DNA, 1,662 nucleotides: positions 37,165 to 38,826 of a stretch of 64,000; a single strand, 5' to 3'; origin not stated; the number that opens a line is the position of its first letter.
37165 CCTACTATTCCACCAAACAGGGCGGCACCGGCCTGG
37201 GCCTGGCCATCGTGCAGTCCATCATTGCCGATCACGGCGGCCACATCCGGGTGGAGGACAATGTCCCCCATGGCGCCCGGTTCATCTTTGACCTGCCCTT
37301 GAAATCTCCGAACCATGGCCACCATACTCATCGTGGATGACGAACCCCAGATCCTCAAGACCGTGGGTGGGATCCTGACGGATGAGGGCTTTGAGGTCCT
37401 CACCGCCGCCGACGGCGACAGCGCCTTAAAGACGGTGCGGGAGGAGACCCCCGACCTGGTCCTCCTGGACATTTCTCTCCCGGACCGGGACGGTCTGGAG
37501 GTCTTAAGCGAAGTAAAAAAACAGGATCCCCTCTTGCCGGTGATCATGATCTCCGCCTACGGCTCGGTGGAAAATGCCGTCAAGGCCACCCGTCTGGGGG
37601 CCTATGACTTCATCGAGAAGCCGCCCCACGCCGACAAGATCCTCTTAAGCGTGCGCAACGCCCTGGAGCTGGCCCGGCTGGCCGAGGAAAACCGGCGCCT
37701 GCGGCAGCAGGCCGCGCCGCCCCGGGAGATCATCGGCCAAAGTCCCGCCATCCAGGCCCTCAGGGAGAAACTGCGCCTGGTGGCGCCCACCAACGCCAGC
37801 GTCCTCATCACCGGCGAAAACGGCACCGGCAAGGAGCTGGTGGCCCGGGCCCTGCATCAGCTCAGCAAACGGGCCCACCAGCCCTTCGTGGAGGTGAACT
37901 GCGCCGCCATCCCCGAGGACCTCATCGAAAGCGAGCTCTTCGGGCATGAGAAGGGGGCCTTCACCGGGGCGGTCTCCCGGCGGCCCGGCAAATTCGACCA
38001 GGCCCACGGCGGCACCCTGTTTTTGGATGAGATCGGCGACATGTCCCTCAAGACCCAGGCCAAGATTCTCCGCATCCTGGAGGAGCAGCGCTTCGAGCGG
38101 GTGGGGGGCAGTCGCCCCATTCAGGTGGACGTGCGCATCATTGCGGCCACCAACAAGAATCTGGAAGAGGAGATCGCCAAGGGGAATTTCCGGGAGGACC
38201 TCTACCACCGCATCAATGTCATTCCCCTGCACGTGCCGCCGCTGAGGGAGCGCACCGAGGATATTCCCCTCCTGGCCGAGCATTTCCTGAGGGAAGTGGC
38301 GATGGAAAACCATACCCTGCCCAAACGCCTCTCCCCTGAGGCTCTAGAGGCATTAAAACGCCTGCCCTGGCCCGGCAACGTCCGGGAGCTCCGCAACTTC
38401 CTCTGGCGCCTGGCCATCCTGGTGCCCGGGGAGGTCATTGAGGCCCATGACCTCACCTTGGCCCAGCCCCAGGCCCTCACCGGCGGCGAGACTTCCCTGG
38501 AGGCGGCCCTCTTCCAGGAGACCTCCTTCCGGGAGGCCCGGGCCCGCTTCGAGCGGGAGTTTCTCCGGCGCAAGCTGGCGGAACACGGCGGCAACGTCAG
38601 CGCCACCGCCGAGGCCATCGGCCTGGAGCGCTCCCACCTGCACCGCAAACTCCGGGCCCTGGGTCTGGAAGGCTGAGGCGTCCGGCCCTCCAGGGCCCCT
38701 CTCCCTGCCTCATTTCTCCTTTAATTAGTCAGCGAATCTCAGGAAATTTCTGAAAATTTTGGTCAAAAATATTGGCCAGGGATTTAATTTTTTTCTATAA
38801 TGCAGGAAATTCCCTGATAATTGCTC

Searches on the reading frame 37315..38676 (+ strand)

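Call 80: search_protein_families(library=pfam, proteins=[window:37315-38676:+], max_evalue=0.00001)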
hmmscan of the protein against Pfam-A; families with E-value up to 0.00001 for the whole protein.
window:37315-38676:+ (453 aa): 8 families
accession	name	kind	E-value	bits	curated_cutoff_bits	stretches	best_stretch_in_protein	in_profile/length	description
PF00158.32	Sigma54_activat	-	4.5e-76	254.7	20.2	1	139-305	1-167/168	Sigma-54 interaction domain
PF00072.30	Response_reg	-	2e-31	108.9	30.2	1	4-113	1-110/111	Response regulator receiver domain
PF14532.12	Sigma54_activ_2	-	2.3e-28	99.6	25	1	140-310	1-138/138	Sigma-54 interaction domain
PF25601.1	AAA_lid_14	-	1.4e-24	86.2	27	1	311-382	1-72/87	AAA+ ATPase lid domain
PF07728.20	AAA_5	-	9.6e-10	39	22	1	163-283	2-125/139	AAA domain (dynein-related subfamily)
PF02954.25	HTH_8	-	9.5e-08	32.1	22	1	409-448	2-41/42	Bacterial regulatory protein, Fis family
PF01078.27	Mg_chelatase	-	3.2e-07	30.4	20.3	1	138-280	4-157/207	Magnesium chelatase, subunit ChlI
PF00004.35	AAA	-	9.4e-06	26.5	21.2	0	163-287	1-114/131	ATPase family associated with various cellular activities (AAA)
